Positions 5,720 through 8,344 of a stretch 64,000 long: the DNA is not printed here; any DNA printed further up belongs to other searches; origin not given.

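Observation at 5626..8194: Candidate novel signalling system: RRE(PqqD-like)-site-2-protease-2xCAP membrane protein with a downstream 6-Cys zinc-ribbon ORF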

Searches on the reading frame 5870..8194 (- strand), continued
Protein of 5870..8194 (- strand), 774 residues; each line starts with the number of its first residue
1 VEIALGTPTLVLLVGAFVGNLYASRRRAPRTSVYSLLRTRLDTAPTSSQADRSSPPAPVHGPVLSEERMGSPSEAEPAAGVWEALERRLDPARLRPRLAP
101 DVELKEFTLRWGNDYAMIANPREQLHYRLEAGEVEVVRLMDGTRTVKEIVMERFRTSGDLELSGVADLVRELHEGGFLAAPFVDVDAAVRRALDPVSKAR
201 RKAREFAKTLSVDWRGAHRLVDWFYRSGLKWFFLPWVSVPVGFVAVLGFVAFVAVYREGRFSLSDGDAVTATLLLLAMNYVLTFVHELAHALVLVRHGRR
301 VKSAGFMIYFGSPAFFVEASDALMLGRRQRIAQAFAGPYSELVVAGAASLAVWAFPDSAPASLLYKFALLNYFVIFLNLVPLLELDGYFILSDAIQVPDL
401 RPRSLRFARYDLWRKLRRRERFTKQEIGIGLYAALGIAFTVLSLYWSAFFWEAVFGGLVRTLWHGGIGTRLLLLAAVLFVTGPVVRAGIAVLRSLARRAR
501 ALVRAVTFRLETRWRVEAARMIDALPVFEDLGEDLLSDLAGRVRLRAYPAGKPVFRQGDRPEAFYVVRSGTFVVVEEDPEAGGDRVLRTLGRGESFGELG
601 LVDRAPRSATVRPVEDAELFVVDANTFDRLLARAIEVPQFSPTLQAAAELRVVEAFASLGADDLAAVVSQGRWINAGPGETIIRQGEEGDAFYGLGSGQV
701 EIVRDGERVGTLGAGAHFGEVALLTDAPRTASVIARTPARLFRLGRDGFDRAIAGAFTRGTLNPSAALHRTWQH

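Call 26: predict_structure(alignment_id=A1)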
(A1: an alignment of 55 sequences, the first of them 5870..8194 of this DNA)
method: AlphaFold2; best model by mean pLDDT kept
length: 774 residues; sequences in the alignment: 55
mean_pLDDT: 76.1   pTM: 0.52
mean pLDDT of the five models: 76.1, 75.2, 75.0, 73.5, 73.3
residues with pLDDT >= 90: 160; 70-90: 389; 50-70: 160; < 50: 65
segments of 3 or more residues with pLDDT < 50: 24-32, 43-78, 309-313, 762-771
pLDDT, mean of each block of 10 residues (from residue 1): 65 74 48 55 44 34 32 41 66 80 78 76 72 83 82 72 75 80 65 63 60 70 90 91 95 90 70 82 88 88 58 52 78 89 95 93 90 84 69 62 58 81 79 79 79 73 83 82 78 85 75 81 77 74 91 92 93 90 87 86 83 95 83 57 69 77 79 94 89 92 91 87 80 93 88 64 46 52
secondary structure, 60 per line:
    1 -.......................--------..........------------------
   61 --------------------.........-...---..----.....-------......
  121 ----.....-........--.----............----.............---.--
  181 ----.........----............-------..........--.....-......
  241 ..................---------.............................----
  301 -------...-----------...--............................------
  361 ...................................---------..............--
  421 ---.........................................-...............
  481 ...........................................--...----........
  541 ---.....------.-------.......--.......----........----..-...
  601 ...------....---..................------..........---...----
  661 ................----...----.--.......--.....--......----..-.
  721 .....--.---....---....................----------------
elements in order (helices of 4 or more, strands of 3 or more residues): H2-24 H33-42 H81-89 E103-107 E115-120 E125-129 H131-138 H146-157 H162-174 H185-193 H198-209 H217-226 H229-233 H235-258 H268-296 H327-354 H361-395 H405-418 H424-464 H466-523 H533-540 E544-548 E563-569 E572-578 E583-590 H598-603 E610-613 E617-623 H624-634 H641-650 H661-670 E671-676 E681-683 E691-697 E700-704 E707-712 H720-725 E732-735 E739-745 H746-758

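Call 33: fold_search(model_id=the predicted structure, library=pdb)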
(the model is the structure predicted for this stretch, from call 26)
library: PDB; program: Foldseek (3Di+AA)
matches with E <= 10: 995; with E <= 0.001: 606
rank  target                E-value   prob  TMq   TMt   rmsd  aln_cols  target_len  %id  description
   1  3of1                  5.1e-19  1.00  0.25  0.66   6.0       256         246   32  Crystal Structure of Bcy1, the Yeast Regulatory Subunit of PKA (released 2010-12-01)
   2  5j3u                  3.5e-18  1.00  0.17  0.47  13.2       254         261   28  Co-crystal structure of the regulatory domain of Toxoplasma gondii PKA with cAMP (released 2016-04-20)
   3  1ne4                  1.0e-17  1.00  0.15  0.40  11.3       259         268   28  Crystal Structure of Rp-cAMP Binding R1a Subunit of cAMP-dependent Protein Kinase (released 2004-01-13)
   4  3tnp_B                1.7e-17  1.00  0.15  0.39  17.2       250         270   25  Structure and Allostery of the PKA RIIb Tetrameric Holoenzyme (released 2012-02-01)
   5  6rsx                  2.4e-17  1.00  0.17  0.44  10.4       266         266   25  Regulatory Subunit of cAMP-dependant Protein Kinase A from Euglena gracilis at 1.6 A resolution (released 2020-10-28)
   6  1rl3_B                2.7e-17  1.00  0.16  0.43  11.4       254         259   28  Crystal structure of cAMP-free R1a subunit of PKA (released 2004-07-06)
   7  4jv4                  3.3e-17  1.00  0.16  0.42  11.3       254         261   28  Crystal Structure of RIalpha(91-379) bound to HE33, a N6 di-propyl substituted cAMP analog (released 2013-09-18)
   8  4wbb_A                4.6e-17  1.00  0.14  0.39  16.3       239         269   25  Single Turnover Autophosphorylation Cycle of the PKA RIIb Holoenzyme (released 2015-05-20)
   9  1rgs                  4.9e-17  1.00  0.16  0.42  11.2       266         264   28  REGULATORY SUBUNIT OF CAMP DEPENDENT PROTEIN KINASE (released 1996-12-07)
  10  7lz4_D                5.1e-17  1.00  0.15  0.40  11.1       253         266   28  Crystal structure of A211D mutant of Protein Kinase A RIa subunit, a Carney Complex mutation (released 2021-05-26)
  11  4mx3_A                7.9e-17  1.00  0.16  0.41  10.6       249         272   28  Crystal Structure of PKA RIalpha Homodimer (released 2014-01-15)
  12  2qcs_B                9.1e-17  1.00  0.15  0.36  17.4       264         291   27  A complex structure between the Catalytic and Regulatory subunit of Protein Kinase A that represents the inhibited sta (released 2007-11-06)
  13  6no7_B                1.1e-16  1.00  0.14  0.36  16.3       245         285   28  Crystal Structure of the full-length wild-type PKA RIa Holoenzyme (released 2019-07-24)
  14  7lz4_A                1.3e-16  1.00  0.16  0.40  10.9       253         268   28  Crystal structure of A211D mutant of Protein Kinase A RIa subunit, a Carney Complex mutation (released 2021-05-26)
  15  5kbf_A                1.5e-16  1.00  0.19  0.44   8.9       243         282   23  cAMP bound PfPKA-R (141-441) (released 2016-10-12)
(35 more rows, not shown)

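Call 54: search_protein_representatives(protein=window:5870-8194:-)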
Query: 774 residues. Proteins with E-value up to 0.001 (for the whole library): 53314; up to 1e-10: 11104; up to 1e-30: 810. The best 150 are listed.
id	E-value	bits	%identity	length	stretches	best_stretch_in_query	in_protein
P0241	3.6e-218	743.0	52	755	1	55-765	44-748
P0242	4.0e-168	577.5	45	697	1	79-774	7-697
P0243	1.9e-167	575.3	43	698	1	79-762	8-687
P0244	6.0e-163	560.4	62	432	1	76-486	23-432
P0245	1.3e-161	556.0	42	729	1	58-774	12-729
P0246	7.4e-161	553.5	33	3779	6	527-755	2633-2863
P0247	9.5e-160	549.8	44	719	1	78-755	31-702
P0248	4.3e-158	544.4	42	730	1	82-766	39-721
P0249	5.6e-156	537.4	54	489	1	285-762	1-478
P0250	7.1e-152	523.8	41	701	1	82-769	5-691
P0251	5.3e-147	507.7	43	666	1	98-765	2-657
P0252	6.8e-146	504.0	42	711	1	81-769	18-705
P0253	3.8e-145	501.6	55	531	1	117-581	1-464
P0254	2.9e-144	498.7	38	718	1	76-774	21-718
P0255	5.3e-141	487.9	47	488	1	53-518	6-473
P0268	8.1e-104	364.9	35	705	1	79-760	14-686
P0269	1.5e-103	364.0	36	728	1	67-755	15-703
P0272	1.8e-98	347.3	34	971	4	496-761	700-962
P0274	3.6e-96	339.6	32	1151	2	47-501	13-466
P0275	1.9e-94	333.9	36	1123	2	67-502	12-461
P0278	6.7e-92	325.5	34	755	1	71-762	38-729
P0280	1.6e-89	317.6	37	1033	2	76-499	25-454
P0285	1.2e-87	311.4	31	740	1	78-754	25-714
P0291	7.5e-86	305.5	33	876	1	43-750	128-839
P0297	3.1e-83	296.9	33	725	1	77-756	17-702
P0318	2.0e-78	281.0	33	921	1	76-754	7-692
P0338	3.3e-74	267.0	31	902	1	71-756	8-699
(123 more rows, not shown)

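Call 55: search_protein_families(library=pfam, proteins=[P0274, P0275, P0280, P0272, P0291, P0318, P0338, P0242, P0285], max_evalue=0.001)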
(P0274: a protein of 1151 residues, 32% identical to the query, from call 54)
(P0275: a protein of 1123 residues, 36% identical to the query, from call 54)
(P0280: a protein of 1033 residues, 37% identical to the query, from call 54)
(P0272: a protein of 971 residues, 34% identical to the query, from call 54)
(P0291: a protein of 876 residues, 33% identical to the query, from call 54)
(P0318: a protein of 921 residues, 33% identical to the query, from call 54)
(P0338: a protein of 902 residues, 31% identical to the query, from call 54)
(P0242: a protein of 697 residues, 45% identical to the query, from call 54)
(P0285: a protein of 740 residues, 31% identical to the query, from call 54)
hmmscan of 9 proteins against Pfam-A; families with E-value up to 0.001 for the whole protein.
P0274 (1151 aa): 1 family
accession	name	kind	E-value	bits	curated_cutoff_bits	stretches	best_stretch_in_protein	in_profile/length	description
PF00027.35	cNMP_binding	-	1.6e-44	150.2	27.5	2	1038-1119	5-87/89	Cyclic nucleotide-binding domain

P0275 (1123 aa): 1 family
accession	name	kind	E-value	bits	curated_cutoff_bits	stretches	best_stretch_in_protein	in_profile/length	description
PF00027.35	cNMP_binding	-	4.1e-51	171.3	27.5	2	884-970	2-88/89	Cyclic nucleotide-binding domain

P0280 (1033 aa): 2 families
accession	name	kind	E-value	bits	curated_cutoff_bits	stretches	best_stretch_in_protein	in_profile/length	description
PF00027.35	cNMP_binding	-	6.6e-49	164.3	27.5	2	919-1004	2-88/89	Cyclic nucleotide-binding domain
PF02163.28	Peptidase_M50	-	3.9e-05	23.5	27.2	1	227-302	4-100/221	Peptidase family M50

P0272 (971 aa): 2 families
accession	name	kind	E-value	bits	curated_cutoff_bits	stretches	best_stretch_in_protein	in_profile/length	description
PF00027.35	cNMP_binding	-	1.4e-132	432.4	27.5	7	582-661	2-86/89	Cyclic nucleotide-binding domain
PF22262.2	DUF6950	-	1.6e-06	28.6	27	0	736-791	72-126/134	Domain of unknown function (DUF6950)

P0291 (876 aa): 4 families
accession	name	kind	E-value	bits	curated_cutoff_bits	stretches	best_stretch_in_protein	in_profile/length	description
PF00027.35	cNMP_binding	-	1.6e-46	156.6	27.5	2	759-844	3-88/89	Cyclic nucleotide-binding domain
PF00498.31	FHA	-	2.2e-14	54.1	20.7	1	51-115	1-67/67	FHA domain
PF16697.10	Yop-YscD_cpl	-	1.2e-11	45.1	33.2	1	43-121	11-90/94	Inner membrane component of T3SS, cytoplasmic domain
PF02163.28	Peptidase_M50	-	7.2e-05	22.7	27.2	1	358-448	3-114/221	Peptidase family M50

P0318 (921 aa): 4 families
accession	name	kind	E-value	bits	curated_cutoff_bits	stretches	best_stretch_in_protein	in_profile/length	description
PF00027.35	cNMP_binding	-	3.6e-40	136.2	27.5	2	480-563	2-86/89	Cyclic nucleotide-binding domain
PF00578.27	AhpC-TSA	-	1.4e-21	77.1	26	1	729-840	1-112/124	AhpC/TSA family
PF08534.16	Redoxin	-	2.8e-14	53.6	26.6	1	729-823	2-99/148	Redoxin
PF02163.28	Peptidase_M50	-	8.2e-05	22.5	27.2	0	212-288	5-102/221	Peptidase family M50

P0338 (902 aa): 4 families
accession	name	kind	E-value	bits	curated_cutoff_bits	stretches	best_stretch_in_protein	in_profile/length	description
PF00027.35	cNMP_binding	-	2.3e-48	162.5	27.5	2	612-698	2-88/89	Cyclic nucleotide-binding domain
PF00578.27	AhpC-TSA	-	6.3e-08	33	26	1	733-848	2-105/124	AhpC/TSA family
PF08534.16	Redoxin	-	3.4e-05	24.1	26.6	1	733-834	3-108/148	Redoxin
PF02163.28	Peptidase_M50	-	3.8e-05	23.6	27.2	1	216-353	4-106/221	Peptidase family M50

P0242 (697 aa): 3 families
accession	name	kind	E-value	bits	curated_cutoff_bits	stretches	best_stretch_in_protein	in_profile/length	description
PF00027.35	cNMP_binding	-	3.8e-36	123.4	27.5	2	599-678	2-86/89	Cyclic nucleotide-binding domain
PF02163.28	Peptidase_M50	-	3e-07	30.4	27.2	0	205-282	7-105/221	Peptidase family M50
PF13398.12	Peptidase_M50B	-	9.6e-05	22.6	26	1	198-288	15-98/201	Peptidase M50B-like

P0285 (740 aa): 2 families
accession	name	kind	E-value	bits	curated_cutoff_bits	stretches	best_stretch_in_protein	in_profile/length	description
PF00027.35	cNMP_binding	-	2.9e-45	152.6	27.5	2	501-585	2-86/89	Cyclic nucleotide-binding domain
PF02163.28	Peptidase_M50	-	3.9e-06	26.8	27.2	1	227-306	3-103/221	Peptidase family M50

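Call 56: list_cluster_members(proteins=[P0242, P0245, P0268, P0274, P0275, P0285, P0291, P0318, P0338, P0254])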
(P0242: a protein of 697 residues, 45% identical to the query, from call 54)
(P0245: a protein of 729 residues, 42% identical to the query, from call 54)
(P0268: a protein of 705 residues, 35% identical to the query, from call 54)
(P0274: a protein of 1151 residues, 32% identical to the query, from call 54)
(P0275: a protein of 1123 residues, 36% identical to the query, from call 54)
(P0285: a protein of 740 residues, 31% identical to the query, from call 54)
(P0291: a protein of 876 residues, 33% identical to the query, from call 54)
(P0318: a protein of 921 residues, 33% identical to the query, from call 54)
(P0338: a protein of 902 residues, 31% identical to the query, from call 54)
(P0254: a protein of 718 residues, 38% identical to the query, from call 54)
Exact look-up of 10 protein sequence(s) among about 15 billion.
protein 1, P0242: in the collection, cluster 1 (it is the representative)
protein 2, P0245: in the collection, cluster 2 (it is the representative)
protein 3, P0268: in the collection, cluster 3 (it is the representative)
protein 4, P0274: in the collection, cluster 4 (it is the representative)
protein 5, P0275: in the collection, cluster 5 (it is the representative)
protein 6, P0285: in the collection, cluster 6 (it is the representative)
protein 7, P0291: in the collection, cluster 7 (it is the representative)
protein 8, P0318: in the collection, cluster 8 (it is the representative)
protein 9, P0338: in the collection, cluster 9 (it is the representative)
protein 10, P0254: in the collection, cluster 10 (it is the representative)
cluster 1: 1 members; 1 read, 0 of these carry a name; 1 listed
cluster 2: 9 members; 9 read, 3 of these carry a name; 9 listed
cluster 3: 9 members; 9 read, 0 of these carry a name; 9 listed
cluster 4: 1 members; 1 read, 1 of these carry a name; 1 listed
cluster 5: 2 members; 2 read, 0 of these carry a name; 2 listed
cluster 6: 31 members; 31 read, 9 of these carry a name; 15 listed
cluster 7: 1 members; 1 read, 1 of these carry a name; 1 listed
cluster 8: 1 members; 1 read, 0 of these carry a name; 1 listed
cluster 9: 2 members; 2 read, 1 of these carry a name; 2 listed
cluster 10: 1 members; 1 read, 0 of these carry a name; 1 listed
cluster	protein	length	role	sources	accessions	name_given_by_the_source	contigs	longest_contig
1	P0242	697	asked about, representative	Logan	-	-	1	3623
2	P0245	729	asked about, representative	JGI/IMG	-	CRP-like cAMP-binding protein/Zn-dependent protease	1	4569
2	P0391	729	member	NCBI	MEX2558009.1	MAG: cyclic nucleotide-binding domain-containing protein [Actinomycetota bacterium]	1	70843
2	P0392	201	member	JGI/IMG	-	cAMP-dependent protein kinase regulator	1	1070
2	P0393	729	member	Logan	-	-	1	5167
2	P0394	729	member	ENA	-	-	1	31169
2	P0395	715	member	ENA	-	-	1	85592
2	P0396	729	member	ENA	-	-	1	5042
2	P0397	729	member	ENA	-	-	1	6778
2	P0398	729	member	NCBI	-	-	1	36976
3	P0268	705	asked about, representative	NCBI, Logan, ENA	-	-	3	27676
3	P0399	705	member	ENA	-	-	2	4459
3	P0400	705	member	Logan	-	-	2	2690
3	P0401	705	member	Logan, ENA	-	-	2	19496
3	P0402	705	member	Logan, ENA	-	-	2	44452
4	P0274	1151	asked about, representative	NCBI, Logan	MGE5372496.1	MAG: cyclic nucleotide-binding domain-containing protein [Solirubrobacterales bacterium]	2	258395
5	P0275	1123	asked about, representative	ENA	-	-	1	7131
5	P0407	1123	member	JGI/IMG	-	-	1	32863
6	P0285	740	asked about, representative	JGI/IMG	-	putative peptide zinc metalloprotease protein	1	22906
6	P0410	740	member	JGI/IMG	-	putative peptide zinc metalloprotease protein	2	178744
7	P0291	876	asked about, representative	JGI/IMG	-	CRP-like cAMP-binding protein/Zn-dependent protease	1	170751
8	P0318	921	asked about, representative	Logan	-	-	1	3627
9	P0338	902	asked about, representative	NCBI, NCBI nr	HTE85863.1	MAG TPA: cyclic nucleotide-binding domain-containing protein [Dehalococcoidia bacterium] | cyclic nucleotide-binding domain-containing protein [Dehalococcoidia bacterium]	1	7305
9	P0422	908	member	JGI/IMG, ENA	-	-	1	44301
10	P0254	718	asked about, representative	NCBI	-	-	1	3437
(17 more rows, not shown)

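Call 57: find_encoding_contigs(protein=P0410, flank=6000, max_places=2)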
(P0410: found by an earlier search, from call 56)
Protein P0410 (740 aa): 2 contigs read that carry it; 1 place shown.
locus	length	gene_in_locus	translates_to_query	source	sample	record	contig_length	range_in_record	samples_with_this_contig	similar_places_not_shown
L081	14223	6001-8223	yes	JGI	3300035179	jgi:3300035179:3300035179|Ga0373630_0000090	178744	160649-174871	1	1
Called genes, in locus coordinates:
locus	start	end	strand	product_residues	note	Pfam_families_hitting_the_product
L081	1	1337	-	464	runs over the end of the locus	-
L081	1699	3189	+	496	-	PF14415:DUF4424 (faint)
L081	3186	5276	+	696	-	PF02927:CelD_N, PF18962:Por_Secre_tail (faint), PF00759:Glyco_hydro_9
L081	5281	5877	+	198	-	PF13505:OMP_b-brl (weak)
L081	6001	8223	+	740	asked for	PF02163:Peptidase_M50 (faint), PF00027:cNMP_binding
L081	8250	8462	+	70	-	PF17982:C5HCH (weak)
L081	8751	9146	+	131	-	PF02915:Rubrerythrin, PF13668:Ferritin_2 (faint)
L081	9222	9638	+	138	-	PF14407:Frankia_peptide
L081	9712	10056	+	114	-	PF14407:Frankia_peptide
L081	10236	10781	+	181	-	-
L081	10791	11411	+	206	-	PF13828:DUF4190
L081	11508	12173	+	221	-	-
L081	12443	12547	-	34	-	-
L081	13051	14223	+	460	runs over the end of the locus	PF10396:TrmE_N, PF12631:MnmE_helical, PF01926:MMR_HSR1, PF02421:FeoB_N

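Call 59: find_encoding_contigs(protein=P0274, flank=6000, max_places=1)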
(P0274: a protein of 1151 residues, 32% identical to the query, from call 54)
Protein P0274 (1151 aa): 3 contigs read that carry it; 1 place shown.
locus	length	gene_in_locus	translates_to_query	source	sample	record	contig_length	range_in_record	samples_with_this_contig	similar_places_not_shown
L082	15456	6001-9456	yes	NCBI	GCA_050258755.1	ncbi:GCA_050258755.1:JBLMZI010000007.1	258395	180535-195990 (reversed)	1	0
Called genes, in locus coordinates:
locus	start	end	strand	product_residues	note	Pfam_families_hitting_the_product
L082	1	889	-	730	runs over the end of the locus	PF09826:Beta_propel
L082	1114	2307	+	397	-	PF15902:Sortilin-Vps10 (faint), PF02012:BNR (faint)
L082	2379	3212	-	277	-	PF00950:ABC-3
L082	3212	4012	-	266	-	PF09818:ABC_ATPase (faint), PF00005:ABC_tran, PF13304:AAA_21 (weak)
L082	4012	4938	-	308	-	PF01297:ZnuA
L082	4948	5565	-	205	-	PF00293:NUDIX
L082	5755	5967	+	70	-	-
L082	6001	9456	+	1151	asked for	PF00027:cNMP_binding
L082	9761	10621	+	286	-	PF14407:Frankia_peptide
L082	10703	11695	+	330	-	-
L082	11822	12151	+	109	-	PF16760:CBM53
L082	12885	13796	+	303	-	PF01112:Asparaginase_2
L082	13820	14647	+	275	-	PF02633:Creatininase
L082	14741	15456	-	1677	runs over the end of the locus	PF00028:Cadherin, PF17803:Cadherin_4 (weak), PF17963:Big_9 (weak), PF17892:Cadherin_5 (weak), PF17963:Big_9 (weak), PF16184:Cadherin_3, PF00395:SLH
